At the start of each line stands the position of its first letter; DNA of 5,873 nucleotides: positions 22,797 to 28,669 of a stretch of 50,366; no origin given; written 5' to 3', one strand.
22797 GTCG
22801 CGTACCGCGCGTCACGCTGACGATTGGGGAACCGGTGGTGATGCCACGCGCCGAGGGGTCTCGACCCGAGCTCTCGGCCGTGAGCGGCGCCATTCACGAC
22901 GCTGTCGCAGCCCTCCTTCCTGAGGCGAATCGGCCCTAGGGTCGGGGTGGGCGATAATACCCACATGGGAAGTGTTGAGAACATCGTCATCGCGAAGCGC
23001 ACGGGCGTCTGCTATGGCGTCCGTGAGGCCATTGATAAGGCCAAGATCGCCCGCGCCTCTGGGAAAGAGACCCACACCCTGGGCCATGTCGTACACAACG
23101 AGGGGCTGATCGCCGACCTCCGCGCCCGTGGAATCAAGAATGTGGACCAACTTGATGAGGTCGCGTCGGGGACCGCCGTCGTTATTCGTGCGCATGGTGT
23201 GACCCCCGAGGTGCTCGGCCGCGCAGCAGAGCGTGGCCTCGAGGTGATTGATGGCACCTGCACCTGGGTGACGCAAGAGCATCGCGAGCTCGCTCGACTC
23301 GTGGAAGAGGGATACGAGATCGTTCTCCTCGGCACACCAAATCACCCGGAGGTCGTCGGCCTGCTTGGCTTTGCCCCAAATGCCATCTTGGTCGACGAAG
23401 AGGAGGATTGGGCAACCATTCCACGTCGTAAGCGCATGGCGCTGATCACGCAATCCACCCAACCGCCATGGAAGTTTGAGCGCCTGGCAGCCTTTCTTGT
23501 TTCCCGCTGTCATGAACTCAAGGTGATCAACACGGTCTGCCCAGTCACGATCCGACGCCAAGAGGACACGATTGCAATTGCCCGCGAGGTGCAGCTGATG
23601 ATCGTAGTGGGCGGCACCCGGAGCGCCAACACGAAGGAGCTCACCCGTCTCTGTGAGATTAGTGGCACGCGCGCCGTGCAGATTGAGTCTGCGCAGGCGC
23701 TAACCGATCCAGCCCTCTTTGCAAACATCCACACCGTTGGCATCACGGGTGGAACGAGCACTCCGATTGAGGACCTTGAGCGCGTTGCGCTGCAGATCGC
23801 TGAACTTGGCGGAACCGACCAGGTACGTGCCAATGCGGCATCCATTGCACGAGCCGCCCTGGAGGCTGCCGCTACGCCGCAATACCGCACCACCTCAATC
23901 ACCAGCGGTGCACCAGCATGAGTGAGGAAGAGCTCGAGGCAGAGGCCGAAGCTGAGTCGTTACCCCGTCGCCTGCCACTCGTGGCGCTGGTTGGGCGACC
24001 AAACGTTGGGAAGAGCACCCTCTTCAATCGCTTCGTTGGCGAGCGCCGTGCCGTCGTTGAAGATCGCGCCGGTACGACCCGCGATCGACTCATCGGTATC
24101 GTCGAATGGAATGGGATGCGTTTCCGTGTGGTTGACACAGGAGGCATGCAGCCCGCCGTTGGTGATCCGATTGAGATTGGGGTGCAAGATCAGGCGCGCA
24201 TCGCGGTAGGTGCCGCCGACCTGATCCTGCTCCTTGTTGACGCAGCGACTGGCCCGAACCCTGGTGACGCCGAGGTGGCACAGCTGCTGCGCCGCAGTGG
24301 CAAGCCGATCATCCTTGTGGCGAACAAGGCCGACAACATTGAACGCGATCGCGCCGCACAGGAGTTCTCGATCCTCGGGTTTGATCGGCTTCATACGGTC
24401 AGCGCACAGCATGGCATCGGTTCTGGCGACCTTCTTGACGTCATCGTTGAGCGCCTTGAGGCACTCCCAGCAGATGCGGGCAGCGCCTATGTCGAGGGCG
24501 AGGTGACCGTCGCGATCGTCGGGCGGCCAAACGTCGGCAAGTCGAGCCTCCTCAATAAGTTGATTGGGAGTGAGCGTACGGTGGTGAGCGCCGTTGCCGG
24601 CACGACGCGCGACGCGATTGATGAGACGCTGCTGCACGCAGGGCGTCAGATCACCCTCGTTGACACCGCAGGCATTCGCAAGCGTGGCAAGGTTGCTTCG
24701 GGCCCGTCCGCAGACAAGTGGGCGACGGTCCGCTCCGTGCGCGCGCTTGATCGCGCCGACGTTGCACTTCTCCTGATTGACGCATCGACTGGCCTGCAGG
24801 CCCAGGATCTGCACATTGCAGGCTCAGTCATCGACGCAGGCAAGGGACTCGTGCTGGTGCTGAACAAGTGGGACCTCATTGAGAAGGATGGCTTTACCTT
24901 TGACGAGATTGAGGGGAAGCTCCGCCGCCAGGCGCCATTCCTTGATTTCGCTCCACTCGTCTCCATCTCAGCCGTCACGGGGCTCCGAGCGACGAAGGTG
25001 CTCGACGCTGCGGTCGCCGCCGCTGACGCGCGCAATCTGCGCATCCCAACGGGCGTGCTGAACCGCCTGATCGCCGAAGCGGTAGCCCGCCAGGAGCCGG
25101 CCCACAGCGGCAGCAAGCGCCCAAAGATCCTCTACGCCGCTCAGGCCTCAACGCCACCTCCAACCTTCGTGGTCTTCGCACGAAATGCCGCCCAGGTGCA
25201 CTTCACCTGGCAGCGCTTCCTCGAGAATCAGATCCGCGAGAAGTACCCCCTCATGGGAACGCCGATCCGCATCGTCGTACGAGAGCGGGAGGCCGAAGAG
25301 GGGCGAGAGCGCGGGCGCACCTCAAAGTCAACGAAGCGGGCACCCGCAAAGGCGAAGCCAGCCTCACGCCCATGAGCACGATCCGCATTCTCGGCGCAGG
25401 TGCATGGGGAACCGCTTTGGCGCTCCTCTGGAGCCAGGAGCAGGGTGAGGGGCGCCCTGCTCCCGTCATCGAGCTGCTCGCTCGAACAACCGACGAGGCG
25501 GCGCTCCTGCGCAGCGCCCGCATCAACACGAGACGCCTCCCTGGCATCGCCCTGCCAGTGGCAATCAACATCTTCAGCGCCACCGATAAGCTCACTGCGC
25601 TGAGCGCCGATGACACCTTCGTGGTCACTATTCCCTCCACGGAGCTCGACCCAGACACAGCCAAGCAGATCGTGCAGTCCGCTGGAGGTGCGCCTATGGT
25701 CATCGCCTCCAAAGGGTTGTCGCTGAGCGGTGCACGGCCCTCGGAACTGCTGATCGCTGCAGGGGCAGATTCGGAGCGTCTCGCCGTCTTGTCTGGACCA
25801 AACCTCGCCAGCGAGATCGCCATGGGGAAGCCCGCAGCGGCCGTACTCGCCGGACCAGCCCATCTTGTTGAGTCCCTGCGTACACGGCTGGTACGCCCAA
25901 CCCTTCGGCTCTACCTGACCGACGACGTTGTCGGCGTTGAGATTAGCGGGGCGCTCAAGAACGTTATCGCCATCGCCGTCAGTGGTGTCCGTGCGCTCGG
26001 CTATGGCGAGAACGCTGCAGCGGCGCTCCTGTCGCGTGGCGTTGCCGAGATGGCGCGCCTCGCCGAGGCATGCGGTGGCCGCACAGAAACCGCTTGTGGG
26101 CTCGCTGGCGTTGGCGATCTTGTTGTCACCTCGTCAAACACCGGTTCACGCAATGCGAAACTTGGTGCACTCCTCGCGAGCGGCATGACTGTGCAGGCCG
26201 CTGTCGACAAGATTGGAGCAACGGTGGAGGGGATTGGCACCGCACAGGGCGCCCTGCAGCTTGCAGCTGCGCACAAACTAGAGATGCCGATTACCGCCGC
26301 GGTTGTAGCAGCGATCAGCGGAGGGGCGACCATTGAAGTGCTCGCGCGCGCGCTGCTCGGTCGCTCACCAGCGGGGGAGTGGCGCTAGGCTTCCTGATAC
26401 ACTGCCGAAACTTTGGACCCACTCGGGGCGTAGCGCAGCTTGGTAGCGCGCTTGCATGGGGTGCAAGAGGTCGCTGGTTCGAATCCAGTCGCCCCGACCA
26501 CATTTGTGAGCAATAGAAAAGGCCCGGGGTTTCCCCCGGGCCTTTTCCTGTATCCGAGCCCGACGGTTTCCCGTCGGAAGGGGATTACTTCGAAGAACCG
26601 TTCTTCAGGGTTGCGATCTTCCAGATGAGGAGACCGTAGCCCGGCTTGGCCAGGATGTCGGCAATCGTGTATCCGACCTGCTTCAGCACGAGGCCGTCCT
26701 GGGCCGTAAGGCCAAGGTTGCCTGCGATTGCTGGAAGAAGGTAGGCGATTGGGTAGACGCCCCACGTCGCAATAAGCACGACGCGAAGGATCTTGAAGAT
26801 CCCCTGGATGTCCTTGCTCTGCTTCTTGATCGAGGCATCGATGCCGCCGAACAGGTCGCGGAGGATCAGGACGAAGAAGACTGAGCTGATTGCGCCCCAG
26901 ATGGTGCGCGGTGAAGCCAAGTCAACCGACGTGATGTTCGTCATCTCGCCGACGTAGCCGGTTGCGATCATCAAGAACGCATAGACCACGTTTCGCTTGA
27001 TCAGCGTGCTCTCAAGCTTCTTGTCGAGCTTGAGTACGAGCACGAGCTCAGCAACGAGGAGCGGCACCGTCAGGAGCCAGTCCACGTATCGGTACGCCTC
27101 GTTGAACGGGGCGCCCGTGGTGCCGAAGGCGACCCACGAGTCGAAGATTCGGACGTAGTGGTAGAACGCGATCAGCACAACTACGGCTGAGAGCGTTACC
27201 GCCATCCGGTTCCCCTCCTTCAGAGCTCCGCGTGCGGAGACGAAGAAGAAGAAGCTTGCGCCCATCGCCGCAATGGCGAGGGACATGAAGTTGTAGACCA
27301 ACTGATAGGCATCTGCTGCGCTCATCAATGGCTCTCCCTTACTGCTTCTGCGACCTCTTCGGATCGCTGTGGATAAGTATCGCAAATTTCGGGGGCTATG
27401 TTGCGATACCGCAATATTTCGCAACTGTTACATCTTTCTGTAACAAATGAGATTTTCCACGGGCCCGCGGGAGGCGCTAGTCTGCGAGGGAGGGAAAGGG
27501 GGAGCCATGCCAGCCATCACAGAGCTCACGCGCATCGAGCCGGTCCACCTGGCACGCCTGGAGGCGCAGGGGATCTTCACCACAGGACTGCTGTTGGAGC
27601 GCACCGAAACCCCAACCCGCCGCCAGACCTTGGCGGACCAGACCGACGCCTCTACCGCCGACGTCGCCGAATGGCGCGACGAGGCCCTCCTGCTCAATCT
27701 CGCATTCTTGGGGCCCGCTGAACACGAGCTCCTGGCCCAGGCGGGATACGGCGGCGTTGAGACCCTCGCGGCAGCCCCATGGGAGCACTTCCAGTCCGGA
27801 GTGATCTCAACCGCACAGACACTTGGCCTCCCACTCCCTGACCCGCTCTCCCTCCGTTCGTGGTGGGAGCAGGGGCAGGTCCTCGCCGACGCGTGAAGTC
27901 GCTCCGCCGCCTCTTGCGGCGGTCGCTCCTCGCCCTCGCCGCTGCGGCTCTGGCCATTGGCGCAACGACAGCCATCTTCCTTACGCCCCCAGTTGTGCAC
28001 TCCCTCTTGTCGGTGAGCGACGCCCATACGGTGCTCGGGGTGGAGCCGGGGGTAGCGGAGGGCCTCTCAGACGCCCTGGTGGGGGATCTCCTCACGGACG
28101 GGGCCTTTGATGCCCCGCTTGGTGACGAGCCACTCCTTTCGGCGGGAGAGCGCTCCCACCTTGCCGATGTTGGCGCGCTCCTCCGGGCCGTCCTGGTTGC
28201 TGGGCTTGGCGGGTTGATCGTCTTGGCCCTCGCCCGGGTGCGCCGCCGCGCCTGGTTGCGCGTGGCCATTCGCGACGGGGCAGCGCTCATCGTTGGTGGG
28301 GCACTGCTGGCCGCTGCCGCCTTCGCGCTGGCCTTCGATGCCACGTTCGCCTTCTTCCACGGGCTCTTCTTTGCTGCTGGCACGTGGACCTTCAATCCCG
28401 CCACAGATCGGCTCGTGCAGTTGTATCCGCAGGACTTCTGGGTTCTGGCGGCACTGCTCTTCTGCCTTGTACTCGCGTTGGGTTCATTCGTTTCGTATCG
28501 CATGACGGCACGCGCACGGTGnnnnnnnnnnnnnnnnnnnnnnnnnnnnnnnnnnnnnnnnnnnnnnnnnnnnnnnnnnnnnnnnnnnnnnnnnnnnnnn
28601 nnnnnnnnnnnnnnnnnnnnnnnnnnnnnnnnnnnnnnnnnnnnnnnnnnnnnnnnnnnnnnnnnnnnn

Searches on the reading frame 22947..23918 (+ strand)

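Call 23: search_protein_families(library=pfam, proteins=[window:22947-23918:+], max_evalue=0.00001)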
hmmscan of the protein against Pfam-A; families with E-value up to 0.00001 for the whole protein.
window:22947-23918:+ (324 aa): 1 family
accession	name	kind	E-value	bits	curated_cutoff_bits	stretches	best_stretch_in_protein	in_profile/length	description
PF02401.23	LYTB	-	6.8e-74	249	24.5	1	13-282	1-264/267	LytB protein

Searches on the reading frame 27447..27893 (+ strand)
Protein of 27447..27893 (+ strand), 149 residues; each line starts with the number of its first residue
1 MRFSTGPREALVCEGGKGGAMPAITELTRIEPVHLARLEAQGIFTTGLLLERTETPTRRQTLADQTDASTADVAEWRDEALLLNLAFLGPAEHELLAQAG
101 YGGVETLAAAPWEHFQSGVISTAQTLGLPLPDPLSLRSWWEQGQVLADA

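Call 23: search_protein_families(library=pfam, proteins=[window:27447-27893:+], max_evalue=0.00001)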
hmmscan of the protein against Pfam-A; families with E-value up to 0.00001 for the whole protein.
window:27447-27893:+ (149 aa): 1 family
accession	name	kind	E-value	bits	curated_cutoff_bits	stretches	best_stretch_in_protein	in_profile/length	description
PF14229.12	DUF4332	-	1.2e-11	45.3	23.2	1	30-110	3-83/122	Domain of unknown function (DUF4332)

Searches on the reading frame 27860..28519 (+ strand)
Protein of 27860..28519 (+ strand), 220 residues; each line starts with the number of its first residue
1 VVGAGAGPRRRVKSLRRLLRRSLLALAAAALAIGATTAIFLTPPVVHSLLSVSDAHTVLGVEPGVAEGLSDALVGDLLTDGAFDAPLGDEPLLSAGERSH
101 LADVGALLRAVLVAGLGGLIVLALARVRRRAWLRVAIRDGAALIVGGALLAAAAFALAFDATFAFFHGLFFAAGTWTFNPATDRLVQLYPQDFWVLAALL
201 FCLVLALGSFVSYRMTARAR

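Call 3: search_protein_families(library=pfam, proteins=[window:27860-28519:+], max_evalue=0.01)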
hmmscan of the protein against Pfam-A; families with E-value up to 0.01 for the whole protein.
window:27860-28519:+ (220 aa): 1 family
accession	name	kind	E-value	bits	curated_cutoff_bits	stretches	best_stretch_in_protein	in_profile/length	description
PF07314.17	Lit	-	2.6e-17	63.9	24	1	94-194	73-176/176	Lipoprotein intramolecular transacylase Lit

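Call 4: search_protein_families(library=ncbifam, proteins=[window:27860-28519:+], max_evalue=0.01)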
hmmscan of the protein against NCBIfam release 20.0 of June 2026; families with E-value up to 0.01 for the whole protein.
window:27860-28519:+ (220 aa): 2 families
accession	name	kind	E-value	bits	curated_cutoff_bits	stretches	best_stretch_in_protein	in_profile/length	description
TIGR01906.1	integ_TIGR01906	hypoth_equivalog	3e-18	66.4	74.8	1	93-207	77-192/207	TIGR01906 family membrane protein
NF051877.1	lptranacylLit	equivalog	1.4e-10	41.2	400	1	126-215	123-211/220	lipoprotein intramolecular transacylase Lit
